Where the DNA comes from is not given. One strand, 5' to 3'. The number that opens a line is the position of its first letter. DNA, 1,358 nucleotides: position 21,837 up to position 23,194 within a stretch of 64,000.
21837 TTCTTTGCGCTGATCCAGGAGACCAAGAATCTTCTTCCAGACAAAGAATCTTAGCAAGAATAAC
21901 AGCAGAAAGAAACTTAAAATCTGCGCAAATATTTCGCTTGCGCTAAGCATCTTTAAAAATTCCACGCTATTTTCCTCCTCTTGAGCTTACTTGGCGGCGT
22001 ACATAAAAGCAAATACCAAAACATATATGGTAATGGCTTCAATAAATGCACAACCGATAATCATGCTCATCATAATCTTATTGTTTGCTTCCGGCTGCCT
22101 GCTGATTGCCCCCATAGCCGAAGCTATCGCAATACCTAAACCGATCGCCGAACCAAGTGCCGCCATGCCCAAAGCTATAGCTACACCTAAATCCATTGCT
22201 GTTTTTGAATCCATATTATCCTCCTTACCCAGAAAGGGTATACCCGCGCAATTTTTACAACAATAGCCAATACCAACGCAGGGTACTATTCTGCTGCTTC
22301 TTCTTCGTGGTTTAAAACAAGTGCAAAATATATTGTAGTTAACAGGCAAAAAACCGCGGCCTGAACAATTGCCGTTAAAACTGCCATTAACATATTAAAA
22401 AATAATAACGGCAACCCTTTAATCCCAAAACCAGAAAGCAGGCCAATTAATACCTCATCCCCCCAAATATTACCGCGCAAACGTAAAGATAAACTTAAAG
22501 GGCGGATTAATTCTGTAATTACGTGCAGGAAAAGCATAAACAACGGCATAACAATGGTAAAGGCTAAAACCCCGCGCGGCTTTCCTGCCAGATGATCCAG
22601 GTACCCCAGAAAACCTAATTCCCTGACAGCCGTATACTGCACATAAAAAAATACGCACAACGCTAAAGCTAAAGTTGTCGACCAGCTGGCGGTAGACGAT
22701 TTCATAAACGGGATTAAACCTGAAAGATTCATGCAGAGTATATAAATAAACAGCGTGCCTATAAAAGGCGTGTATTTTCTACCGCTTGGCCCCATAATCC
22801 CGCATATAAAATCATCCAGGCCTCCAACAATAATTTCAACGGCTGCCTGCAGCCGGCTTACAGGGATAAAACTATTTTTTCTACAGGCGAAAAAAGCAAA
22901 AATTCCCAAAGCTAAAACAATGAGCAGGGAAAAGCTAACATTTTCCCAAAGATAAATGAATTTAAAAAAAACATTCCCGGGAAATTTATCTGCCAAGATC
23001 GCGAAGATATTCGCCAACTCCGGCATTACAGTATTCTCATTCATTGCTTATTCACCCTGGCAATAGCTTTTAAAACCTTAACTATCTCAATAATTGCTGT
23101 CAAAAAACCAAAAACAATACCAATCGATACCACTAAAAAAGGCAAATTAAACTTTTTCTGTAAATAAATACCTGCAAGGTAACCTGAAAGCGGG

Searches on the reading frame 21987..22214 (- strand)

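Call 59: search_protein_families(library=pfam, proteins=[window:21987-22214:-], max_evalue=0.00001)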
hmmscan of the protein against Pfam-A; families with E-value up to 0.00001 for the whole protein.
window:21987-22214:- (75 aa): 1 family
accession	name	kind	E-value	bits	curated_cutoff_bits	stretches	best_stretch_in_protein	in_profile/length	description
PF00137.26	ATP-synt_C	-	4e-18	65.9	24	1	9-71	1-59/60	ATP synthase subunit C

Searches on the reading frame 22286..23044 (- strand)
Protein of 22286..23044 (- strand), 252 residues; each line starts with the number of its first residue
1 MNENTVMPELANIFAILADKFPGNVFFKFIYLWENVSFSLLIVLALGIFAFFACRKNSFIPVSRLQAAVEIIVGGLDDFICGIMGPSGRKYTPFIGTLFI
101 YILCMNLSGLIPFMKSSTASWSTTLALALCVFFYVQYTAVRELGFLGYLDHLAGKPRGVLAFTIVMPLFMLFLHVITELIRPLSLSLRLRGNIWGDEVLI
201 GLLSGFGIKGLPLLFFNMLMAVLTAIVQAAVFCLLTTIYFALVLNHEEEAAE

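Call 59: search_protein_families(library=pfam, proteins=[window:22286-23044:-], max_evalue=0.00001)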
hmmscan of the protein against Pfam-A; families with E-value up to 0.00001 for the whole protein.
window:22286-23044:- (252 aa): 1 family
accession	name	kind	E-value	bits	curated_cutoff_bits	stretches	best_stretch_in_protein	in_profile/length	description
PF00119.25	ATP-synt_A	-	2.5e-44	152.2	33.9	1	38-240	3-216/217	ATP synthase A chain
